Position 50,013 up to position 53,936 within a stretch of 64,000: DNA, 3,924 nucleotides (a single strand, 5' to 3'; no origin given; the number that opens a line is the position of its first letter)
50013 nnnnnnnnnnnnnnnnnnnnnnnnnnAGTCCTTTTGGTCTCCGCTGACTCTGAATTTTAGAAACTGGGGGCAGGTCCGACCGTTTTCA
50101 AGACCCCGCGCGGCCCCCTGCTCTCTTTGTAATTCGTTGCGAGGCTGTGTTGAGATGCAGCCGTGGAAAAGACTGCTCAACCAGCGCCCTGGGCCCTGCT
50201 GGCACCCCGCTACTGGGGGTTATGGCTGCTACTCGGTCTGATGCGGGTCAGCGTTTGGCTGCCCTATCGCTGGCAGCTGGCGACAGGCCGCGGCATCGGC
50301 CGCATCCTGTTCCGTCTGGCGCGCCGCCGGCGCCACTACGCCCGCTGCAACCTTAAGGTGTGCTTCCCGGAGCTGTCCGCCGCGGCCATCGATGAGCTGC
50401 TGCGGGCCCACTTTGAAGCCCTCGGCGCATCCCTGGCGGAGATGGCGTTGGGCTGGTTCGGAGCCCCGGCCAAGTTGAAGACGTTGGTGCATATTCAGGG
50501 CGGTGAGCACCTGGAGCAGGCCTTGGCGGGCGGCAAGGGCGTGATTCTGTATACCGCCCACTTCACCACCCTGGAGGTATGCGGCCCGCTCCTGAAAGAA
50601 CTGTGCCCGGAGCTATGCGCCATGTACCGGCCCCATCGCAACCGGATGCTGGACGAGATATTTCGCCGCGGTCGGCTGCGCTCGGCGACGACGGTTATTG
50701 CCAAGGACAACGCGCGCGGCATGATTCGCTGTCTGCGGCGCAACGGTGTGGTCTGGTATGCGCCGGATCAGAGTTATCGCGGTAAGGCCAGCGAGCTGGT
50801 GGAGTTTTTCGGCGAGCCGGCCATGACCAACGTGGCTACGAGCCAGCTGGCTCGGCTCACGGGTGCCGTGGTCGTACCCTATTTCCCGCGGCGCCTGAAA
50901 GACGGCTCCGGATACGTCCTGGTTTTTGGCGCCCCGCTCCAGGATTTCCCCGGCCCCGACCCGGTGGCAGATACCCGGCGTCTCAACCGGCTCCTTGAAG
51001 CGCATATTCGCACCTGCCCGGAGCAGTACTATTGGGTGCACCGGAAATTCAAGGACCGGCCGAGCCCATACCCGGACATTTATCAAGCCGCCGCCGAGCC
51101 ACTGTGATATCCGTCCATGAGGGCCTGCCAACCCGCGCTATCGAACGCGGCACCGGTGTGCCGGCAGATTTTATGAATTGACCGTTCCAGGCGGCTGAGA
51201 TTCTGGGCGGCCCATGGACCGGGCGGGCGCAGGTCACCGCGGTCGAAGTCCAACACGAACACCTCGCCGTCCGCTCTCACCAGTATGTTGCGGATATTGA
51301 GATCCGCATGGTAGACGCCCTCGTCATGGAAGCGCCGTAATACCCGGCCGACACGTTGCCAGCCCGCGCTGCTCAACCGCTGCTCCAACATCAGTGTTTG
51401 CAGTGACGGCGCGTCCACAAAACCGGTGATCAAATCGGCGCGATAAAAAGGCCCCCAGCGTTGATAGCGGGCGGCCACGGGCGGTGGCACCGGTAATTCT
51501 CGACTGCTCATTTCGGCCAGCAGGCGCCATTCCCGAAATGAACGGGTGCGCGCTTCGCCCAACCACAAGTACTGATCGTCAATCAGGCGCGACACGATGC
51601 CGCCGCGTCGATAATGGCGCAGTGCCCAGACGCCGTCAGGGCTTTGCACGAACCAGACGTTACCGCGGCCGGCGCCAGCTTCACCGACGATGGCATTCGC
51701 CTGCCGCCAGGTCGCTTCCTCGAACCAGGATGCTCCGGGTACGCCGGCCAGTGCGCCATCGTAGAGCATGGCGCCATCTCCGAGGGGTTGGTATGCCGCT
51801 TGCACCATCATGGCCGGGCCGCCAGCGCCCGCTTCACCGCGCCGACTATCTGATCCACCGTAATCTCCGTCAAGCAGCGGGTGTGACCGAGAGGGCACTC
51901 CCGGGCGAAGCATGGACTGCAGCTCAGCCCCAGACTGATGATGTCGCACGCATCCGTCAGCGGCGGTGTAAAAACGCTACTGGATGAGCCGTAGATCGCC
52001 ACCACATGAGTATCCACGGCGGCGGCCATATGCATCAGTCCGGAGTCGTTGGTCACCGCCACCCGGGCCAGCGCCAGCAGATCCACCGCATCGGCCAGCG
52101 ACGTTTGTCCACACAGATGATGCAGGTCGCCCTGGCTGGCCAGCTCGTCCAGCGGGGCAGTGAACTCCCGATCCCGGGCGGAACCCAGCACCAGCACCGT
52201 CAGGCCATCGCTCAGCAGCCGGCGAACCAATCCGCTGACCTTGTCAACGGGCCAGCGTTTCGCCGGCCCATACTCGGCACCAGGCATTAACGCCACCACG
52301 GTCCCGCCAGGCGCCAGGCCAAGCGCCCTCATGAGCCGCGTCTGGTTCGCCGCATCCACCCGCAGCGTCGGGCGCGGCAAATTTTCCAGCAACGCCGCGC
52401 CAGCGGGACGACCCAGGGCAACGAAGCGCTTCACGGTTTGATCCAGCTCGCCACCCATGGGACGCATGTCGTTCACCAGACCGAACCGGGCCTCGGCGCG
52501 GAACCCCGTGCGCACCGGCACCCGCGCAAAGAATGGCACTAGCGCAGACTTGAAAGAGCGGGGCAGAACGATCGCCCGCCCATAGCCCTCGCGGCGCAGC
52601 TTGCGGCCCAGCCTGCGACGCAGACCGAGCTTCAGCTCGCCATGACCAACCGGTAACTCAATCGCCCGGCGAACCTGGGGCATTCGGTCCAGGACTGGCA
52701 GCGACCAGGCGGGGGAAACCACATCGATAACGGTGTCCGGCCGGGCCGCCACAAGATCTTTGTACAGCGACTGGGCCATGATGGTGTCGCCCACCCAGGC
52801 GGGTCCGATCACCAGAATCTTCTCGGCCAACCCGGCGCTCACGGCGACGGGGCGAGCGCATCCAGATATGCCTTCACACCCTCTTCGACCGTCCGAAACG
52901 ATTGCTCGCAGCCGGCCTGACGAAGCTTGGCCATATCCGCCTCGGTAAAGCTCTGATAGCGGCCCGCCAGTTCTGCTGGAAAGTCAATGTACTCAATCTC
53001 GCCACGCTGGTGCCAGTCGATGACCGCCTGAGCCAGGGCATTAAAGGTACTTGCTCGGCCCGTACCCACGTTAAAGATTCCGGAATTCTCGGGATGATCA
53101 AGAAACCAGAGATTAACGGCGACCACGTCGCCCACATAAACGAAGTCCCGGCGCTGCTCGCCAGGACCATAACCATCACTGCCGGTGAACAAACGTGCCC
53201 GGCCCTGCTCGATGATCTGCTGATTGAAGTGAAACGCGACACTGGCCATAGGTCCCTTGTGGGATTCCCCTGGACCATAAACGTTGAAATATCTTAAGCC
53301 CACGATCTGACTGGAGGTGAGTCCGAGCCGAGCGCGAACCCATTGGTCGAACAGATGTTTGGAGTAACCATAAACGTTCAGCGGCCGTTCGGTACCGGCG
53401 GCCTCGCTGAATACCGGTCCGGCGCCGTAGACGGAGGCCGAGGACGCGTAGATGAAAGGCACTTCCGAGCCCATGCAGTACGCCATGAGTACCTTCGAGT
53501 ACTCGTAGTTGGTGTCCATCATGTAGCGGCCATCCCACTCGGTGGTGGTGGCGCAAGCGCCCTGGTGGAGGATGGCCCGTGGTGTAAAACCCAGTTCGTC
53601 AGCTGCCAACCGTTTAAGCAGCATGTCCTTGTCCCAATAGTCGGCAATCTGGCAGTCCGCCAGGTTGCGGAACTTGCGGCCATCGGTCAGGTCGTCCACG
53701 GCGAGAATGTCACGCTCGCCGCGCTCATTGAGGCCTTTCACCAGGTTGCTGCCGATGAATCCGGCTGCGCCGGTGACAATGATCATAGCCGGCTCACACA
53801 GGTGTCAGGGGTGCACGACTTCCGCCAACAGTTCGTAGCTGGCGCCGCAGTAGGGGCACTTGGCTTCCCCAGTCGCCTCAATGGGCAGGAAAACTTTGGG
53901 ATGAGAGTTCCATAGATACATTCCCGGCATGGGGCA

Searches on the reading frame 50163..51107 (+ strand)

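Call 63: search_protein_families(library=pfam, proteins=[window:50163-51107:+], max_evalue=0.00001)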
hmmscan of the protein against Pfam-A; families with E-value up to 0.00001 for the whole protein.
window:50163-51107:+ (314 aa): 1 family
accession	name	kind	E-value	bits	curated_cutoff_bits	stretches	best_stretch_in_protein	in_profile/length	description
PF03279.18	Lip_A_acyltrans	-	6.7e-70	236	22.3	1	10-297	6-294/295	Bacterial lipid A biosynthesis acyltransferase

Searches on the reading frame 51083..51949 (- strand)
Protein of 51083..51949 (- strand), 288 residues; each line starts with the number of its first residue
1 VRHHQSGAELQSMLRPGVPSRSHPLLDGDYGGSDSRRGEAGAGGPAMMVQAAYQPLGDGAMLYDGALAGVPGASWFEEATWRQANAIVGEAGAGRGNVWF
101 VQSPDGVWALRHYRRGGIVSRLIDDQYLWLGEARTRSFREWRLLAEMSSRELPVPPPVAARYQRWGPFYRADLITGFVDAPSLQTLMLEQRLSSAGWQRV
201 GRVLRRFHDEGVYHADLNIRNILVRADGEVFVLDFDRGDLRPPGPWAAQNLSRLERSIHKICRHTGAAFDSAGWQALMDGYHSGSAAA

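Call 63: search_protein_families(library=pfam, proteins=[window:51083-51949:-], max_evalue=0.00001)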
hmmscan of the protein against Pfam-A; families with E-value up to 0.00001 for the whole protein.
window:51083-51949:- (288 aa): 3 families
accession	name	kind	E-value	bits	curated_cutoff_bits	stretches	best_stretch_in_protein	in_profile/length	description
PF06293.20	Kdo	-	1.1e-43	149.5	21.3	1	79-281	2-207/207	Lipopolysaccharide kinase (Kdo/WaaP) family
PF01163.29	RIO1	-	4.9e-06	26.7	22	1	126-235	44-148/187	RIO domain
PF01636.29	APH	-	7.7e-06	26.3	23.2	0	211-243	169-202/239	Phosphotransferase enzyme family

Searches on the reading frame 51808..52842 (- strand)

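Call 63: search_protein_families(library=pfam, proteins=[window:51808-52842:-], max_evalue=0.00001)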
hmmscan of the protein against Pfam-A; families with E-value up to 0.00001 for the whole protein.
window:51808-52842:- (344 aa): 1 family
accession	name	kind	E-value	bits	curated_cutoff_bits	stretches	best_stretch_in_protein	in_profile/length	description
PF01075.23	Glyco_transf_9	-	4.7e-51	173.9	22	1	75-320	1-245/247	Glycosyltransferase family 9 (heptosyltransferase)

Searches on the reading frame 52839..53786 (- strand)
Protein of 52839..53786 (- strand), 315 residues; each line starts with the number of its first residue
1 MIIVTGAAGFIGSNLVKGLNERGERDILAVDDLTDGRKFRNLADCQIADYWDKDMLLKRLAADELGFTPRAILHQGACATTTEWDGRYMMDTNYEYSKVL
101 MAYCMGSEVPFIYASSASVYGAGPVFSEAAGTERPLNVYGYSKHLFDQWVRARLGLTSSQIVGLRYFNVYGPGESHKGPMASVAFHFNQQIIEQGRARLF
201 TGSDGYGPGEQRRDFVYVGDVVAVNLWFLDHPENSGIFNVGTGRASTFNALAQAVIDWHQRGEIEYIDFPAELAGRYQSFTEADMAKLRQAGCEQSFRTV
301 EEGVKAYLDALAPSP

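Call 63: search_protein_families(library=pfam, proteins=[window:52839-53786:-], max_evalue=0.00001)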
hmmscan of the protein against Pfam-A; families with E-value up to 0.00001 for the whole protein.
window:52839-53786:- (315 aa): 4 families
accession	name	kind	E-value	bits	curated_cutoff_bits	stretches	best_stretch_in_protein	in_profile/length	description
PF01370.27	Epimerase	-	8e-42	143.7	20.9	1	2-241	1-240/240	NAD dependent epimerase/dehydratase family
PF16363.11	GDP_Man_Dehyd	-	6.7e-15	55.8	27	1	3-254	1-261/332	GDP-mannose 4,6 dehydratase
PF01073.25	3Beta_HSD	-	4.9e-11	42.6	22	1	3-197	1-209/280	3-beta hydroxysteroid dehydrogenase/isomerase family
PF04321.23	RmlD_sub_bind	-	4.1e-10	39.7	27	1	2-174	3-157/287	RmlD substrate binding domain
